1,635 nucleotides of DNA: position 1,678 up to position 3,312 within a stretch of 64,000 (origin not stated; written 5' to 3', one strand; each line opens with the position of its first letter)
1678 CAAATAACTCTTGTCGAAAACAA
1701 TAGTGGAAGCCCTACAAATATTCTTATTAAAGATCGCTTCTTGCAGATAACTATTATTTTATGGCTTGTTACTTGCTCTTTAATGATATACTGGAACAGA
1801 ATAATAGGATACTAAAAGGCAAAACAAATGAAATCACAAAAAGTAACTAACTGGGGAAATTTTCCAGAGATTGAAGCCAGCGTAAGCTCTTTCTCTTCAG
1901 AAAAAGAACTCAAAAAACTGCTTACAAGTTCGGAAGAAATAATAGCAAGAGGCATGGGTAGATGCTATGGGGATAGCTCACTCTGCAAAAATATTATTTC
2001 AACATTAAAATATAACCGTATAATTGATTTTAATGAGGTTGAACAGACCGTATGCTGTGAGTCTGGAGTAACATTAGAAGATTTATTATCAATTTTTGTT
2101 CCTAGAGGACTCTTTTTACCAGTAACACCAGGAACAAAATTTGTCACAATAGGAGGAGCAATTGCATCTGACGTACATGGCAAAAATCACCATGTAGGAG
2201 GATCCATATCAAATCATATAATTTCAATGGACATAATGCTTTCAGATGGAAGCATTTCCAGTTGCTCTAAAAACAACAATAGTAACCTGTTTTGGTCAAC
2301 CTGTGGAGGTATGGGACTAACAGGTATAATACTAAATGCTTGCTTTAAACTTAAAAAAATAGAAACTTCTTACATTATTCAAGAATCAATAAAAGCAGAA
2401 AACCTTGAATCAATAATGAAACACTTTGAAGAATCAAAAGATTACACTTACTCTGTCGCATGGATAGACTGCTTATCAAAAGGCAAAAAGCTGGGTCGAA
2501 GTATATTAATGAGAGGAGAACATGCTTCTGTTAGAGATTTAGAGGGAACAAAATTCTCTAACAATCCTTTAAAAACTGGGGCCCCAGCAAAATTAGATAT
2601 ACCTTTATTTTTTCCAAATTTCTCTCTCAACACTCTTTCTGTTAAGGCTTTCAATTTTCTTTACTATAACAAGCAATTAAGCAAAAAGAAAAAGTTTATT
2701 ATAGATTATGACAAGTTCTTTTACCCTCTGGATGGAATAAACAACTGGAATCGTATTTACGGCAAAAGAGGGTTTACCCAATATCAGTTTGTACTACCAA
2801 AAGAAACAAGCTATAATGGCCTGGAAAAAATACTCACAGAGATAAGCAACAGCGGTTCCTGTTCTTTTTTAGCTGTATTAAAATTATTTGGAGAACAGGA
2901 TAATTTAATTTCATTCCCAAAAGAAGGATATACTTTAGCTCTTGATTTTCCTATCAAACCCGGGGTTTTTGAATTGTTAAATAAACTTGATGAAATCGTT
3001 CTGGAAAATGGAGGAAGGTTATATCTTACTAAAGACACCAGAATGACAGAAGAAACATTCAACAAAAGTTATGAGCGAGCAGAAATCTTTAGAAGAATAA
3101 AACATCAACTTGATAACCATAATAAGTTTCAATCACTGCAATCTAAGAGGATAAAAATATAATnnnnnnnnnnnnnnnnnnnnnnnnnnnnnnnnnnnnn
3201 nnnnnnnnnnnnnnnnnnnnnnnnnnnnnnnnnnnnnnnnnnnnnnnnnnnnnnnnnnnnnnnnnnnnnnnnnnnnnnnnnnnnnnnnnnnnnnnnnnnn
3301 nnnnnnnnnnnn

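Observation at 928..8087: Decaprenylphosphoryl-arabinose-like lipid-linked pentose pathway (UbiA-PRTase, DprE1-like, DprE2-like) fused into an operon with a giant YYYxG GT-C membrane protein, outside Actinobacteria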

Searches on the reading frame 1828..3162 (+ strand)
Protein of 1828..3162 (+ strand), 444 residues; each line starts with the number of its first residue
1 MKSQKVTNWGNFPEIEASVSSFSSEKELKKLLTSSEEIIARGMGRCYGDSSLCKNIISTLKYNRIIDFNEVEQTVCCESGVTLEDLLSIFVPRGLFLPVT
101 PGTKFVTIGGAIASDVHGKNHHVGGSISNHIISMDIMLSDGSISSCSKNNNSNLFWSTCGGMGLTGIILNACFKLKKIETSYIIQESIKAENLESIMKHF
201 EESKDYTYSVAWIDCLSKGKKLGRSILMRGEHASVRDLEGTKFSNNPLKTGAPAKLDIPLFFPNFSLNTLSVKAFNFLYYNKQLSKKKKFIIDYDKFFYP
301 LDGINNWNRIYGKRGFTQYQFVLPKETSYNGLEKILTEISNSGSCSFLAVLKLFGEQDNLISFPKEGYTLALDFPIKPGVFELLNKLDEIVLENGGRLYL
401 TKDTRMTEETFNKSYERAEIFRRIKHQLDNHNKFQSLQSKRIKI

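Call 3: search_protein_families(library=pfam, proteins=[window:1828-3162:+], max_evalue=0.01)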
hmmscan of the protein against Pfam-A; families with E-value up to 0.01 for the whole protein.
window:1828-3162:+ (444 aa): 1 family
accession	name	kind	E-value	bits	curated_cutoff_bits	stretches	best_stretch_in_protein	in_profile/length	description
PF01565.28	FAD_binding_4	-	1.9e-18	66.9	26.4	1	36-147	25-139/139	FAD binding domain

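Call 4: search_protein_families(library=ncbifam, proteins=[window:1828-3162:+], max_evalue=0.01)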
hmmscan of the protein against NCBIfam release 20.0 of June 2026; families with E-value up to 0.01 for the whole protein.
window:1828-3162:+ (444 aa): 10 families
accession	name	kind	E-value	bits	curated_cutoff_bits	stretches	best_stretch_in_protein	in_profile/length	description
NF053785.1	DcplphribOxDprE1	equivalog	9.8e-135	450.2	500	1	4-443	3-448/449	decaprenylphosphoryl-beta-D-ribose oxidase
TIGR01678.1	FAD_lactone_ox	subfamily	3.5e-15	55.8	396.8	1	24-201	23-201/438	sugar 1,4-lactone oxidase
TIGR01677.1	pln_FAD_oxido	subfamily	9.1e-14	50.8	383.1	1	45-213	74-248/560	FAD-dependent oxidoreductase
TIGR01679.1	bact_FAD_ox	subfamily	9.7e-14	51.1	292.25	1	19-205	15-199/419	FAD-linked oxidoreductase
NF049975.1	2HglutDHaseYdiJ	equivalog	3.3e-10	38.4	1350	1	37-154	80-200/1018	D-2-hydroxyglutarate dehydrogenase YdiJ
TIGR00387.1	glcD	equivalog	1.5e-09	37.2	567.9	1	38-191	24-175/413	glycolate oxidase subunit GlcD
NF008439.0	PRK11282.1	equivalog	1.3e-06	27.5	284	1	43-143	32-133/358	glycolate oxidase subunit GlcE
TIGR01676.1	GLDHase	equivalog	0.00078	18.4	458.25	1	62-187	113-235/541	L-galactonolactone dehydrogenase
NF041227.1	BagG_FevA2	exception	0.0031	16.2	850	1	116-181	148-213/455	bagremycin/ferroverdin biosynthesis FAD-dependent oxygenase BagG/FevA2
NF041226.1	BagK_FevA1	equivalog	0.0068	14.8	800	1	125-178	153-206/453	bagremycin/ferroverdin biosynthesis FAD-dependent oxygenase BagK/FevA1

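Call 14: search_solved_structures(query=window:1828-3159:+, show_alignments=1)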
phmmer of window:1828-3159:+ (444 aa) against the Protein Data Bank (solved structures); distinct sequences matched with E-value up to 0.001: 35.
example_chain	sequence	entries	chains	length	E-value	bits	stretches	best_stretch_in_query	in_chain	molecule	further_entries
4aut_A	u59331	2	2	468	3.3e-96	326.1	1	4-443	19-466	DECAPRENYL-PHOSPHORYL-BETA-D-RIBOFURANOSE-2-OXIDOREDUCTASE | DprE1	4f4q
21gq_A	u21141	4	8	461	2.7e-91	309.9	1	36-443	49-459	Decaprenylphosphoryl-beta-D-ribose oxidase | Oxidoreductase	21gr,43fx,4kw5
6hfv_A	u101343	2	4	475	2.9e-91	309.8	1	36-443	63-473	Decaprenylphosphoryl-beta-D-ribose oxidase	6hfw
5oep_A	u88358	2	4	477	3.1e-91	309.7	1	36-443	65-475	Decaprenylphosphoryl-beta-D-ribose oxidase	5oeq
4p8c_A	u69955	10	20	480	3.1e-91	309.7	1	36-443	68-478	Probable decaprenylphosphoryl-beta-D-ribose oxidase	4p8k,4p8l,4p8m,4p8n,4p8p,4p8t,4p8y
4fdn_A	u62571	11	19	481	3.1e-91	309.7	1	36-443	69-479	oxidoreductase DprE1 | Probable decaprenylphosphoryl-beta-D-ribose oxidase | decaprenylphosphoryl-beta-D-ribose oxidase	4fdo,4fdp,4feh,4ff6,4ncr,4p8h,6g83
5oel_A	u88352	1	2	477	1.5e-90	307.4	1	36-443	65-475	Decaprenylphosphoryl-beta-D-ribose oxidase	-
21gt_B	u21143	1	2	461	1.9e-90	307.1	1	36-443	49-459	Decaprenylphosphoryl-beta-D-ribose oxidase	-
4g3t_A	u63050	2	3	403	6.8e-90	305.3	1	56-443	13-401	oxidoreductase DprE1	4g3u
6lpn_A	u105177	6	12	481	9.9e-09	37.8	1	55-168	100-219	D-2-hydroxyglutarate dehydrogenase, mitochondrial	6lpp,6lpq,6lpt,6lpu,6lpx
8ot8_A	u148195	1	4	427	1.2e-08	37.6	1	5-211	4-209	FAD-binding protein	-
4o95_A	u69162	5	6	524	2.5e-06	29.9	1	104-177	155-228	Cytokinin dehydrogenase 4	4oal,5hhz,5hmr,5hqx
6yao_A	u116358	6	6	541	2.6e-06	29.9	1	104-177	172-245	Cytokinin dehydrogenase 4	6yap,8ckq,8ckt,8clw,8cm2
7qh2_C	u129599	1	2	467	3.8e-06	29.3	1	11-176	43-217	Lactate dehydrogenase (NAD(+),ferredoxin) subunit LctD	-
6c80_A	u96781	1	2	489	4e-06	29.3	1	45-176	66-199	cytokinin oxidase LuCKX1.1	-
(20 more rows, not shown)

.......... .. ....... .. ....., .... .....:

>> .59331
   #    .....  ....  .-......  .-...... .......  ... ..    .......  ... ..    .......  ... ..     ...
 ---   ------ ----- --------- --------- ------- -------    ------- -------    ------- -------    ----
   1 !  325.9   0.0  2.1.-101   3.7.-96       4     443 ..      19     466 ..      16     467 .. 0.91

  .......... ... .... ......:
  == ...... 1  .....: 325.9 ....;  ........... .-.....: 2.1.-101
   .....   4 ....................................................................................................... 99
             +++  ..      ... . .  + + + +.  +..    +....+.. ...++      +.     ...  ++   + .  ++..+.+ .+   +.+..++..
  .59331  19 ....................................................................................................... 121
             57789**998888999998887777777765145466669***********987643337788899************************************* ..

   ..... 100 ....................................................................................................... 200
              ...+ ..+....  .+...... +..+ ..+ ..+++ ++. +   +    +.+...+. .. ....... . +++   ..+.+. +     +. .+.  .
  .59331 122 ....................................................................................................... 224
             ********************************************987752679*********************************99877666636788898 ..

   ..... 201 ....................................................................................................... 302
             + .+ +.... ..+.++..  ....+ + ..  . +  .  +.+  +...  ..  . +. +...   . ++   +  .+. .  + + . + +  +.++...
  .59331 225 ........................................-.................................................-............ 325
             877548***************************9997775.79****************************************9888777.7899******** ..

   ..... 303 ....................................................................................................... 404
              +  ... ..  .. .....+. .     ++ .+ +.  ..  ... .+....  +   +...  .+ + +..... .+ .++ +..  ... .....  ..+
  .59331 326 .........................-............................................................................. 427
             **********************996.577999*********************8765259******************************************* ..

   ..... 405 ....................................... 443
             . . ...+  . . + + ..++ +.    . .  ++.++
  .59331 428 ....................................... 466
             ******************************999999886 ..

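Call 37: find_homologous_proteins(query=window:1828-3159:+, max_evalue=1e-20)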
Query window:1828-3159:+ (444 aa): 8000 proteins with E <= 1e-20 among 8000 candidates; the best 120 are listed.
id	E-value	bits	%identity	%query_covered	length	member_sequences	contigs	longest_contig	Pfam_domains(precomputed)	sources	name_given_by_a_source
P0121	2.0e-297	1004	100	100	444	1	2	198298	PF01565.29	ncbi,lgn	ncbi:MAG: FAD-binding oxidoreductase [Cyanobacteriota bacterium]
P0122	3.7e-289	977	97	100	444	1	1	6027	PF01565.29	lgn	-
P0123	1.7e-240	816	81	100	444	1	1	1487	PF01565.29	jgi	jgi:FAD/FMN-containing dehydrogenase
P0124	5.9e-215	732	71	100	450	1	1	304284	PF01565.29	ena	-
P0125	1.5e-206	705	68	100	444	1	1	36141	PF01565.29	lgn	-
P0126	5.3e-206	703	68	100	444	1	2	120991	PF01565.29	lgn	-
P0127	1.0e-204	698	68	100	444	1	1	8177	PF01565.29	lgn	-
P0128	1.9e-204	698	70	100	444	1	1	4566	PF01565.29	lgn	-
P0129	1.3e-202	692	69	100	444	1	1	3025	PF01565.29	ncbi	ncbi:MAG: FAD-dependent oxidoreductase [Vampirovibrionia bacterium]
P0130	1.4e-200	685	67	100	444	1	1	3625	PF01565.29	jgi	-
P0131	4.6e-200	683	68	100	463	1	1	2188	PF01565.29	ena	-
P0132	5.2e-200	683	67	100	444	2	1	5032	PF01565.29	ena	-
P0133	4.8e-196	670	66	100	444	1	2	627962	PF01565.29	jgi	jgi:FAD/FMN-containing dehydrogenase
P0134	2.6e-194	664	66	100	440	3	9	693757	PF01565.29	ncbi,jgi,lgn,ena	jgi:FAD/FMN-containing dehydrogenase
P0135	4.3e-191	654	66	99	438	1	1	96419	PF01565.29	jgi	jgi:decaprenylphospho-beta-D-ribofuranose 2-oxidase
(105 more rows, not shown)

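Call 38: find_related_loci(query=window:1828-3159:+, collection=genome_contigs, flank=10000)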
Query window:1828-3159:+ (444 aa) in genome_contigs; peptide patterns used: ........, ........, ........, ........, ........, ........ (x = any residue, [..] = any of these).
151 stretches matched a pattern; 51 encode a relative of the query (tblastn E <= 1e-3); 51 distinct loci.
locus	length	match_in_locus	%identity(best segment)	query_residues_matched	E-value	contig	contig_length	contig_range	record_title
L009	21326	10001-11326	56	4-444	5e-168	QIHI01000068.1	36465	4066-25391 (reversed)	MAG: Kiritimatiellales bacterium isolate SZUA-127 Ga0063293_10000470, whole genome shotgun sequence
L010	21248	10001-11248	58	1-415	5e-161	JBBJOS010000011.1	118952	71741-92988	MAG: Pyrinomonadaceae bacterium isolate RDP_SRG_07 MBC-RDOWN_F0-S0_37, whole genome shotgun sequence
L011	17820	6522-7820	56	5-444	1e-158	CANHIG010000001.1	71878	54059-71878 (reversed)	MAG: Bacteroidetes bacterium isolate RE-23may17-425 genome assembly, contig: RE-23may17-C493, whole genome shotgun seque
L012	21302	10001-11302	53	1-444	1e-154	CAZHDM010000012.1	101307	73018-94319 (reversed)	MAG TPA_asm: uncultured Flavipsychrobacter sp. isolate binchicken_co237_91 genome assembly, contig: NODE_171_length_1013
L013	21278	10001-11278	52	8-444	2e-146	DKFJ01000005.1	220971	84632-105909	MAG TPA_asm: Deferribacteraceae bacterium UBA6799 UBA6799_contig_3733, whole genome shotgun sequence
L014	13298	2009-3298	52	6-444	4e-146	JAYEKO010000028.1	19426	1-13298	MAG: Campylobacterota bacterium isolate MAG135 MAG135_28, whole genome shotgun sequence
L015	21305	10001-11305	50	1-444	4e-146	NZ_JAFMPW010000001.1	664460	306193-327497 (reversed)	Muriicola sp. Z0-33 scaffold_1_length=664461, whole genome shotgun sequence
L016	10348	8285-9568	52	4-443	2e-145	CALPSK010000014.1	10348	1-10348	MAG: Sediminibacterium ginsengisoli isolate HRS-ES12-bin-44 genome assembly, contig: HRS-ES12-C3245, whole genome shotgu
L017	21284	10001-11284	52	4-443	7e-145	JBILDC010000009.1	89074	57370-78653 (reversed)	MAG: Sediminibacterium sp. isolate ME2016-07-08_3300034284_group7_bin103 Rohwer_bin552_scaffold_97_c1, whole genome shot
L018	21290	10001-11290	52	1-442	8e-144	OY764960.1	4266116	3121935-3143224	MAG: Bacteroidales bacterium isolate 98b5a9af-caee-4748-8dc1-d08c89d51036 genome assembly, chromosome: 1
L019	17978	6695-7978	52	6-444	2e-143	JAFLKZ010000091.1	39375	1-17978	MAG: Campylobacteraceae bacterium isolate LaCa_MAG_18 c_000000001691, whole genome shotgun sequence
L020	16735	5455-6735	51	9-444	7e-143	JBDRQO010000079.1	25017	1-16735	MAG: Pseudomonadota bacterium isolate MEGAHIT-group-2.49 k141_126649, whole genome shotgun sequence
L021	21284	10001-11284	52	6-444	1e-142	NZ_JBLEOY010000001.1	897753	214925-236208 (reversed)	Candidatus Acidulodesulfobacterium sp. H_13 NODE_2_length_897753_cov_339.039053, whole genome shotgun sequence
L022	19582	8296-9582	52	4-442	1e-142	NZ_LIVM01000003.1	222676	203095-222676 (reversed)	Apibacter mensalis strain R-53146 R-53146_03, whole genome shotgun sequence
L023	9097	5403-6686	51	6-444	3e-142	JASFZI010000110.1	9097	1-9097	MAG: Candidatus Gracilibacteria bacterium isolate MAY_MAG_00021 ALL_000000008802, whole genome shotgun sequence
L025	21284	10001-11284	52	6-444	8e-142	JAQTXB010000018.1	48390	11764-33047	MAG: Aliarcobacter sp. isolate STC_124 NODE_1458_length_48390_cov_585.090711_Sandtown_C, whole genome shotgun sequence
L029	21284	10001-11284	51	5-442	8e-140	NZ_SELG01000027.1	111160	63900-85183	Apibacter muscae strain G8 NODE_8_length_111160_cov_208.844954, whole genome shotgun sequence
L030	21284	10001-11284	51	6-444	1e-139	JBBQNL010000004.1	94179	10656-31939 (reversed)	MAG: Campylobacterales bacterium isolate Co_metawrap_283 Cmw_283_k141_20215539_length_94179_cov_10.0000, whole genome sh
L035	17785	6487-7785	51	2-444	6e-138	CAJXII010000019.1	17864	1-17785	MAG TPA_asm: uncultured Arcobacter sp. isolate ERR1163088_bin.1_MetaBAT_v2.12.1_MAG genome assembly, contig: NODE_62_len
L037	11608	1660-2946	51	5-444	8e-137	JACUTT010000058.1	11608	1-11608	MAG: Campylobacterales bacterium isolate Kmv12 NODE_2724_length_11608_cov_125.428979, whole genome shotgun sequence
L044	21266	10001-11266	47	4-442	3e-126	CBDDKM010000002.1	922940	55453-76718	MAG: Parvicellaceae bacterium isolate 2f2d11d2-0c83-4b6d-90d6-ffcac063f1ac genome assembly, contig: contig_2, whole geno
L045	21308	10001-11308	46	1-444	3e-126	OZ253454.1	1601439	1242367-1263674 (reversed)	MAG: bacterium isolate f7d960f2-4653-49eb-a9eb-9eb9edce55e3 genome assembly, chromosome: 1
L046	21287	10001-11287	48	5-444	2e-132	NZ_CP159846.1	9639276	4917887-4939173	Desulfosarcina variabilis str. Montpellier chromosome, complete genome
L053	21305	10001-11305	41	4-439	9e-100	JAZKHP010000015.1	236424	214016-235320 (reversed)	MAG: Pseudomonadota bacterium isolate DC_SW_03_SPN07022020-bin023 DCSW031SPN_B023_0_000000000015, whole genome shotgun s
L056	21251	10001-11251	42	8-422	5e-97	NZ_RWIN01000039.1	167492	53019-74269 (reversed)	Pseudomonas sp. PB120 PB120_contig68, whole genome shotgun sequence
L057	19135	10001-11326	40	1-436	2e-95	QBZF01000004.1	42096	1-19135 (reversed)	Prochlorococcus sp. AG-335-A05 Ga0171796_104, whole genome shotgun sequence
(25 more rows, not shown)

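Call 46: search_protein_families(library=pfam, proteins=[L014:4029-5507:+, L015:12058-13263:+, L017:12011-13543:+, L030:12027-13517:+, L035:8526-10001:+, L037:3680-5521:+, L045:12206-13759:+, L025:6770-8629:+, L013:6989-8629:+, L023:3062-5410:+], max_evalue=0.01)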
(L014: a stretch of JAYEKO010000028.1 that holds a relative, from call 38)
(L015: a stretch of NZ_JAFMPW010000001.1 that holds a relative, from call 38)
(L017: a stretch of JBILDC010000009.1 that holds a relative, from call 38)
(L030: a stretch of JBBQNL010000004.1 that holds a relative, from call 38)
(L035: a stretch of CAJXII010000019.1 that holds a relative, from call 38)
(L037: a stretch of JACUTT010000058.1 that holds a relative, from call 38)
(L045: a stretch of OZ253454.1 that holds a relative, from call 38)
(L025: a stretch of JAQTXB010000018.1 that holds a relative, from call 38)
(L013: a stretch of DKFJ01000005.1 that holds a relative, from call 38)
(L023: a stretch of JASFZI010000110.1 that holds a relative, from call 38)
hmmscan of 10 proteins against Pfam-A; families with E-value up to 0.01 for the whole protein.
L014:4029-5507:+ (492 aa): 2 families
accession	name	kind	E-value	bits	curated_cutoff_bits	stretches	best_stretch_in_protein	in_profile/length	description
PF13231.12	PMT_2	-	4.1e-22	79.6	26.1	1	48-199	1-155/160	Dolichyl-phosphate-mannose-protein mannosyltransferase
PF02366.24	PMT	-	1.9e-06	28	22.7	1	62-177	76-198/245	Dolichyl-phosphate-mannose-protein mannosyltransferase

L015:12058-13263:+ (401 aa): 0 families

L017:12011-13543:+ (510 aa): 0 families

L030:12027-13517:+ (496 aa): 0 families

L035:8526-10001:+ (491 aa): 2 families
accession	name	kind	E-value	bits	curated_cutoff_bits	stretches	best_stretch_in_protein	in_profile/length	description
PF13231.12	PMT_2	-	8e-18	65.6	26.1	1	44-196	1-152/160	Dolichyl-phosphate-mannose-protein mannosyltransferase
PF02366.24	PMT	-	0.00013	22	22.7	1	60-197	78-220/245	Dolichyl-phosphate-mannose-protein mannosyltransferase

L037:3680-5521:+ (613 aa): 1 family
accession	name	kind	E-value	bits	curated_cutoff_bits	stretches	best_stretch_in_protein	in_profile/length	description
PF13231.12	PMT_2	-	1.8e-14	54.7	26.1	1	69-229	2-158/160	Dolichyl-phosphate-mannose-protein mannosyltransferase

L045:12206-13759:+ (517 aa): 1 family
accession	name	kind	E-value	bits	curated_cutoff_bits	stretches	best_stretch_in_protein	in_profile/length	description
PF14264.12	Glucos_trans_II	-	4.3e-17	62.7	30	1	48-359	5-315/317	Glucosyl transferase GtrII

L025:6770-8629:+ (619 aa): 0 families

L013:6989-8629:+ (546 aa): 1 family
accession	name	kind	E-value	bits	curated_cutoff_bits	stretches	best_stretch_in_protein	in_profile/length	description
PF19830.4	DUF6311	-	2.5e-28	100.1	27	1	26-317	5-297/303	Family of unknown function (DUF6311)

L023:3062-5410:+ (782 aa): 0 families

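Call 47: search_protein_families(library=pfam, proteins=[L044:6849-9074:+, L046:4746-6887:+, L053:12052-14142:+, L053:14259-17123:+, L022:11645-13324:+, L029:11283-12914:+, L010:7856-9115:+, L057:7602-9155:+, L019:1449-3692:+, L056:6601-8268:+], max_evalue=0.01)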
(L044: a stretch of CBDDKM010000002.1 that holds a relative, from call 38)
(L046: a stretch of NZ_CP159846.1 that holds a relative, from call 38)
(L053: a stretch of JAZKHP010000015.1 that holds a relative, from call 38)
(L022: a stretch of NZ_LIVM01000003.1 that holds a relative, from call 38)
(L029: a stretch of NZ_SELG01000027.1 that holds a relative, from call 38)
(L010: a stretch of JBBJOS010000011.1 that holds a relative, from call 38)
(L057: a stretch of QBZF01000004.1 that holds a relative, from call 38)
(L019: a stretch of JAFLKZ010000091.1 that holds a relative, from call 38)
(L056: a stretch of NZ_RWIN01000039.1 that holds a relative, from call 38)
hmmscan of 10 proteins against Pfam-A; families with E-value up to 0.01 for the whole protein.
L044:6849-9074:+ (741 aa): 19 families
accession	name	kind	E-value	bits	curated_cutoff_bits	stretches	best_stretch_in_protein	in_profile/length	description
PF00515.34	TPR_1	-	3.3e-35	118.9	27.8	5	506-532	1-27/34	Tetratricopeptide repeat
PF07719.23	TPR_2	-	7.6e-31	104.1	27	4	506-532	1-27/34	Tetratricopeptide repeat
PF13432.12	TPR_16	-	7.6e-21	74.7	32.7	2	482-532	7-57/65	Tetratricopeptide repeat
PF13181.12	TPR_8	-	3.9e-20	70.7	25.7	3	508-534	3-29/34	Tetratricopeptide repeat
PF13424.12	TPR_12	-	1.9e-19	70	30.1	2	441-500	5-73/77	Tetratricopeptide repeat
PF13414.12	TPR_11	-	1.9e-17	63.1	26.8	2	481-520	3-42/42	TPR repeat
PF13431.12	TPR_17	-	7.7e-17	60.5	24.4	2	494-527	1-34/34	Tetratricopeptide repeat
PF13371.12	TPR_9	-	5.7e-15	55.5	35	0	583-636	5-59/73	Tetratricopeptide repeat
PF13428.12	TPR_14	-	2.2e-10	40.6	23.5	0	508-533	3-28/44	Tetratricopeptide repeat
PF14559.12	TPR_19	-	7.5e-10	39.4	25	0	491-527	10-46/68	Tetratricopeptide repeat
PF13174.12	TPR_6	-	2.4e-07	31.4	26.3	0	645-668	5-28/33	Tetratricopeptide repeat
PF13374.12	TPR_10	-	2.5e-06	27.7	27.5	0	441-468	4-31/42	Tetratricopeptide repeat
PF25575.1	TPR_BSK1_C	-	5.2e-06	26.8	42.2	0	620-674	56-111/118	Serine/threonine-protein kinase BSK1-like, TPR repeats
PF23914.1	TPR_CcmH_CycH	-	0.00059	20.1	42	0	493-597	37-145/158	Cytochrome c-type biogenesis protein H TPR domain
PF10516.15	SHNi-TPR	-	0.00059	19.7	21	0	512-532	7-27/38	SHNi-TPR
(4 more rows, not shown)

L046:4746-6887:+ (713 aa): 0 families

L053:12052-14142:+ (696 aa): 0 families

L053:14259-17123:+ (954 aa): 0 families

L022:11645-13324:+ (559 aa): 0 families

L029:11283-12914:+ (543 aa): 0 families

L010:7856-9115:+ (419 aa): 1 family
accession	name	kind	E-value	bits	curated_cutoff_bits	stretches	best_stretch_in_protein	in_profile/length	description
PF05208.19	ALG3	-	0.0014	18.5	23.6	1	214-299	129-209/358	ALG3 protein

L057:7602-9155:+ (517 aa): 2 families
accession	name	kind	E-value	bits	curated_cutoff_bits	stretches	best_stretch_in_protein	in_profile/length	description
PF03706.18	LPG_synthase_TM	-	6.9e-28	98.4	33.4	1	219-506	5-302/302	Lysylphosphatidylglycerol synthase TM region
PF12710.13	HAD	-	1.8e-20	74.6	27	1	6-186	1-188/189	haloacid dehalogenase-like hydrolase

L019:1449-3692:+ (747 aa): 0 families

L056:6601-8268:+ (555 aa): 0 families
